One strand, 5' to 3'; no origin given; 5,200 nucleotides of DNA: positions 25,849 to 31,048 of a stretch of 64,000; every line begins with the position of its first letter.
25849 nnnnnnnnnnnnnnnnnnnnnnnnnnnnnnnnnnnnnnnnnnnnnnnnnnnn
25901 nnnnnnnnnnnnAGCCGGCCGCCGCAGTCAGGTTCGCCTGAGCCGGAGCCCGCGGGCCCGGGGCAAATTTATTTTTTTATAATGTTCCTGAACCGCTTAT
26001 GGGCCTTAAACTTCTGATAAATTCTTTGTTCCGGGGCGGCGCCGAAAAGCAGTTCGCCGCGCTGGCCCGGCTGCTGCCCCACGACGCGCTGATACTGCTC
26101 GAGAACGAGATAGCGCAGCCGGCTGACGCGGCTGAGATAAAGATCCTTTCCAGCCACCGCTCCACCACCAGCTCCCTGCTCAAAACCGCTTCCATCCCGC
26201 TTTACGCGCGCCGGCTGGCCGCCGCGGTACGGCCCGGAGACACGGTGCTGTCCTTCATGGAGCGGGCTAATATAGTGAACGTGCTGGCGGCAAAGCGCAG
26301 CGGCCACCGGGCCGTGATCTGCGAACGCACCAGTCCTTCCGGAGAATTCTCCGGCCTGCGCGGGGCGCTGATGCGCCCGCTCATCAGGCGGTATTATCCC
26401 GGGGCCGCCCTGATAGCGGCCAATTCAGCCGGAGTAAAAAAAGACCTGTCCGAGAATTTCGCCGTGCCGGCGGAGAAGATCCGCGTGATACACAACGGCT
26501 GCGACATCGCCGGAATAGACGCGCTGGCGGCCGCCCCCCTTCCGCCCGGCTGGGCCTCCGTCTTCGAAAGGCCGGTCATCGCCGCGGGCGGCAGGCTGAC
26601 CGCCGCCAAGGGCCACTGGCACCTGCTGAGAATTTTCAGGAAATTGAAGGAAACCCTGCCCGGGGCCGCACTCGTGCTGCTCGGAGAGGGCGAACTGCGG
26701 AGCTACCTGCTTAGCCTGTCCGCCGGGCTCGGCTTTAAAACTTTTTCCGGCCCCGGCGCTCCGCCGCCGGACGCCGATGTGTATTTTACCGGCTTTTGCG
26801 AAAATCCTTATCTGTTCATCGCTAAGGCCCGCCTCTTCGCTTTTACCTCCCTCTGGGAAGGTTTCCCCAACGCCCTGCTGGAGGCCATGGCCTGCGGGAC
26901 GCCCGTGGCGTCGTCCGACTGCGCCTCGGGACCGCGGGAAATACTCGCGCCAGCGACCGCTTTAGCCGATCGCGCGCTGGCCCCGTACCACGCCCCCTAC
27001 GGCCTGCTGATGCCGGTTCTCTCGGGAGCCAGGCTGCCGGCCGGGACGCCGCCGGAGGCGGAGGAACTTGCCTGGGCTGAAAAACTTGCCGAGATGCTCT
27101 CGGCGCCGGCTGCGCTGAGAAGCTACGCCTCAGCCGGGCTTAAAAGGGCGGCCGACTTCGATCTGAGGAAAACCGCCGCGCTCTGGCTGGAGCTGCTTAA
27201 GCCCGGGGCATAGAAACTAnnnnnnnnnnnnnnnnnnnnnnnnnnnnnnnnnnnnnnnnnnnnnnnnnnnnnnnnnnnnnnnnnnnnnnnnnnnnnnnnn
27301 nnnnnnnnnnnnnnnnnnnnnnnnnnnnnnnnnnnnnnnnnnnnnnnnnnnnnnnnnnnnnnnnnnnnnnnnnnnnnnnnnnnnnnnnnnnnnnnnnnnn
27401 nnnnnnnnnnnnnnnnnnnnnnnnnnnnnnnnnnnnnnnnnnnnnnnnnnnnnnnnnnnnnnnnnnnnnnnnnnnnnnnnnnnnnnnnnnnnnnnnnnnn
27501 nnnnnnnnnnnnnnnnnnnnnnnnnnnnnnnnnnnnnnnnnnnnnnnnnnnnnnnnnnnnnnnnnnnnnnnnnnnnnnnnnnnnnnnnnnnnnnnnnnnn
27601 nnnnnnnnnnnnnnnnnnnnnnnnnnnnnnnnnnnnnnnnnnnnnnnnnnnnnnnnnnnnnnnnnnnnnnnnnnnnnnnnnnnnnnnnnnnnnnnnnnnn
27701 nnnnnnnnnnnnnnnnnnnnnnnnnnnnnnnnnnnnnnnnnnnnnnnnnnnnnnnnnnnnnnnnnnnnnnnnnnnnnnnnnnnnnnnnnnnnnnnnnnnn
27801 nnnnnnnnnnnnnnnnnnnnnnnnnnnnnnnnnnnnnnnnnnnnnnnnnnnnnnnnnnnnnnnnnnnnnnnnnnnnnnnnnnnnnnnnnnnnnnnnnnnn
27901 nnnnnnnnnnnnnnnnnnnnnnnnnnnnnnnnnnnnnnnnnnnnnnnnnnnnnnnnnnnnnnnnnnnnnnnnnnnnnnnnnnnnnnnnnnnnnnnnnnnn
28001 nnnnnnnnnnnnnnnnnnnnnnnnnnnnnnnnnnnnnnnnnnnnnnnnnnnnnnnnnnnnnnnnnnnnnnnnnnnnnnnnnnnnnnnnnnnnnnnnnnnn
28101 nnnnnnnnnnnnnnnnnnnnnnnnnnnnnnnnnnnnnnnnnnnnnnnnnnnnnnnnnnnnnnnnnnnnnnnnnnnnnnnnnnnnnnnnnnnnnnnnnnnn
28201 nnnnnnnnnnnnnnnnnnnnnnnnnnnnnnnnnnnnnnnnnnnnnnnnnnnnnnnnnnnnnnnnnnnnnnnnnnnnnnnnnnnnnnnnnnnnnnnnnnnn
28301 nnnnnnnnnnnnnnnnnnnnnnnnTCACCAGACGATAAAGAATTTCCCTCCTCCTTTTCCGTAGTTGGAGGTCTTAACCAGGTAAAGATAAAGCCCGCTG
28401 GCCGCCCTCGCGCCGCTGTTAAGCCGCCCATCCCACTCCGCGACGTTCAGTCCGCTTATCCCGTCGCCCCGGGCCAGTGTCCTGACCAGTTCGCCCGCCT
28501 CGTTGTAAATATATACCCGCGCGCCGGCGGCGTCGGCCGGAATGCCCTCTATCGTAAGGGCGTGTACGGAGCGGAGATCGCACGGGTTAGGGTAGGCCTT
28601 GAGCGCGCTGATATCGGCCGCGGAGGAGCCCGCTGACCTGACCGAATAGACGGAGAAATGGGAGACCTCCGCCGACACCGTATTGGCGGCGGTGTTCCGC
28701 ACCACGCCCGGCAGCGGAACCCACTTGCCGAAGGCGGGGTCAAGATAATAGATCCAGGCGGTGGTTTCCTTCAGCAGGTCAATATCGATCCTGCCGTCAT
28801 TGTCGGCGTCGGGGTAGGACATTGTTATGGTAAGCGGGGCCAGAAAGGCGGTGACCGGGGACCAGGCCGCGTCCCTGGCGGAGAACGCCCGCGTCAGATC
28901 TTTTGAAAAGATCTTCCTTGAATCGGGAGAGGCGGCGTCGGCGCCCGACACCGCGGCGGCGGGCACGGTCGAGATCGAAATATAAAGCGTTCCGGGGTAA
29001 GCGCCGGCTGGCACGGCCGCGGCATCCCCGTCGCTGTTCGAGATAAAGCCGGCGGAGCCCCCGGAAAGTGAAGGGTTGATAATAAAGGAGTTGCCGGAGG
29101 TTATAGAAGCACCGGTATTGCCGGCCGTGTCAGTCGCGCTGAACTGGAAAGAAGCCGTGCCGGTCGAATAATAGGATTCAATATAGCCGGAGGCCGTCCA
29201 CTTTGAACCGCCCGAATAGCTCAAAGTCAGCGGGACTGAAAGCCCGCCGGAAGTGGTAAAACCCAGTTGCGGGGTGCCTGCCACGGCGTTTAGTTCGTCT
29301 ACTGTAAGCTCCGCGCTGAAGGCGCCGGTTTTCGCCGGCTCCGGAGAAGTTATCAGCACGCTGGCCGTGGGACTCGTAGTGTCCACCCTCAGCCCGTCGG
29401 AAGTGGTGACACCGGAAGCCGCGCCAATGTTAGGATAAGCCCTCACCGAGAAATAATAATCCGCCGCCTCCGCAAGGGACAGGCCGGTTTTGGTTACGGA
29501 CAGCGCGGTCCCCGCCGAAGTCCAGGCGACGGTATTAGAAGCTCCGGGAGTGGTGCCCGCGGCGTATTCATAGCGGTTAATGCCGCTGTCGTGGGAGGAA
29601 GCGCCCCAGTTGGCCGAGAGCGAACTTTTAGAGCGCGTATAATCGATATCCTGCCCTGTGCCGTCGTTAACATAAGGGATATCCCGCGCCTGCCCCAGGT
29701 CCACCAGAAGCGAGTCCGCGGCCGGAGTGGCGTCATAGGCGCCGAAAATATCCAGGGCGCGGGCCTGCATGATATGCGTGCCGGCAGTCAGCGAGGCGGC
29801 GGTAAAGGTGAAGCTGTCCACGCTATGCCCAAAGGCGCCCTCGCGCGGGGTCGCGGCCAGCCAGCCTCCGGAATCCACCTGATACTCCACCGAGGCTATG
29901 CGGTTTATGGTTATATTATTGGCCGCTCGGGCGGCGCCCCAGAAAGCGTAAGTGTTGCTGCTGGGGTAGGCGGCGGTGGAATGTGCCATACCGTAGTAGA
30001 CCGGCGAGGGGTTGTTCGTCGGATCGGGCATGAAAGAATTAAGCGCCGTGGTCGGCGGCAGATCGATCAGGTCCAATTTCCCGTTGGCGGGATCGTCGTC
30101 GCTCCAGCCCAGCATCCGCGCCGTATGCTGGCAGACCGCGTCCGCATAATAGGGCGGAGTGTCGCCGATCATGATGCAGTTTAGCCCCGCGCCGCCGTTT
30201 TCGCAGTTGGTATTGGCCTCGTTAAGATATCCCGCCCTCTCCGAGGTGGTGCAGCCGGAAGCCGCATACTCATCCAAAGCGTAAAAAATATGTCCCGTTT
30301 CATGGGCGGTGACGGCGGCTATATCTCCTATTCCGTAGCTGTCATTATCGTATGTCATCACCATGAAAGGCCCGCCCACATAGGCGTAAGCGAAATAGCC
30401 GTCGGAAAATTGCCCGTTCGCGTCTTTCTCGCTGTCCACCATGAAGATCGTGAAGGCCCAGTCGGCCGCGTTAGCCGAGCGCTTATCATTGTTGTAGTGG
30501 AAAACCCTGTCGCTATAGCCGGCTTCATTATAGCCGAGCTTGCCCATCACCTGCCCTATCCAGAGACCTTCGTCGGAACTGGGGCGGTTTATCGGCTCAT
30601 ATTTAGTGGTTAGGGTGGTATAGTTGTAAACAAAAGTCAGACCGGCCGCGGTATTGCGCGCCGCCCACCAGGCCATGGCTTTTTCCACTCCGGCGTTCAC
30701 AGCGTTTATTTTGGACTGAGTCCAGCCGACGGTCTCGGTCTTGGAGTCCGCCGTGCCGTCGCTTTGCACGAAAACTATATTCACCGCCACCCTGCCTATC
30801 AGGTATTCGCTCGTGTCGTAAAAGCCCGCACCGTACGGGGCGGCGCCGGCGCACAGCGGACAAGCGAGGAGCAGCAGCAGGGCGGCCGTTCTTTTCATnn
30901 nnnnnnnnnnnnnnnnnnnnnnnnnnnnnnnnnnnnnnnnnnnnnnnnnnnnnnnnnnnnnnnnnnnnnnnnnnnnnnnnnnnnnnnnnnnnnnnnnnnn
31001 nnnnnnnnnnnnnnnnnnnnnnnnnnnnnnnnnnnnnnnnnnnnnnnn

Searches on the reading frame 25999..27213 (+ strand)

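Call 66: search_protein_families(library=pfam, max_evalue=1e-8, proteins=[window:25999-27213:+])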
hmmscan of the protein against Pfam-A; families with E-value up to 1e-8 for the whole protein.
window:25999-27213:+ (404 aa): 3 families
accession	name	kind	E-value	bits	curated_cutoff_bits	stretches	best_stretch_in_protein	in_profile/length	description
PF00534.26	Glycos_transf_1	-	4.6e-21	75.6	26.4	1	190-319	14-134/172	Glycosyl transferases group 1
PF13692.12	Glyco_trans_1_4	-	3.4e-20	73.2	27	1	192-318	2-117/142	Glycosyl transferases group 1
PF13439.12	Glyco_transf_4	-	4e-11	43.7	28.5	1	13-170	2-168/170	Glycosyltransferase Family 4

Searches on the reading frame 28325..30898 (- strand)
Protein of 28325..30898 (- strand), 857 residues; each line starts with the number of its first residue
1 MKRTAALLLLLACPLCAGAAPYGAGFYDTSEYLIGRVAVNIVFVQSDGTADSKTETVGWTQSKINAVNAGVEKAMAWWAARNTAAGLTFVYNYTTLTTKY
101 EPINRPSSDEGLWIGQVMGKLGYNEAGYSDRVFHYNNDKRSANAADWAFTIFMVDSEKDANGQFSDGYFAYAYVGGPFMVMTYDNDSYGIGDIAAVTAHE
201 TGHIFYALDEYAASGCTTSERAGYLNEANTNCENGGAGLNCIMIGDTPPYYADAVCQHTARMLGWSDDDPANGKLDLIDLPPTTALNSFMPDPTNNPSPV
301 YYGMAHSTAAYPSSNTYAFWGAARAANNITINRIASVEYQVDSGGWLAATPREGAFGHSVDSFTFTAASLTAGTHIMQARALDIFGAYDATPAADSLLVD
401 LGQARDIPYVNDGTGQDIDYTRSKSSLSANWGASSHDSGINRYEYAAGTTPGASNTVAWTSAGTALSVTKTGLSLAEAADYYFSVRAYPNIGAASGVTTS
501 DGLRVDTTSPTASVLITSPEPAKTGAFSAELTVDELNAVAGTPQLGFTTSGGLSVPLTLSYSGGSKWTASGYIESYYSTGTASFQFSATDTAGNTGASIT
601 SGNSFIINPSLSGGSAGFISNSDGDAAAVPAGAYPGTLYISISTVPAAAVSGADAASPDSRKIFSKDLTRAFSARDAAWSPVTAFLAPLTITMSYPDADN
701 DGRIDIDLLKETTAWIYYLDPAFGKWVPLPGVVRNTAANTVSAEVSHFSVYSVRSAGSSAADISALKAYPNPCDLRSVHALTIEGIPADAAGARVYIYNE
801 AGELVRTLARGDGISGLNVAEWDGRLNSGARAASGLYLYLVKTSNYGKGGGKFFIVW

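Call 66: search_protein_families(library=pfam, max_evalue=1e-8, proteins=[window:28325-30898:-])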
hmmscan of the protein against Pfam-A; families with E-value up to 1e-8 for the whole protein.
window:28325-30898:- (857 aa): 1 family
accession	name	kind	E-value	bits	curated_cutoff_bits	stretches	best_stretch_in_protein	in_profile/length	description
PF13860.13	FlgD_ig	-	3.4e-09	37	27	1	786-845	18-77/79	FlgD Ig-like domain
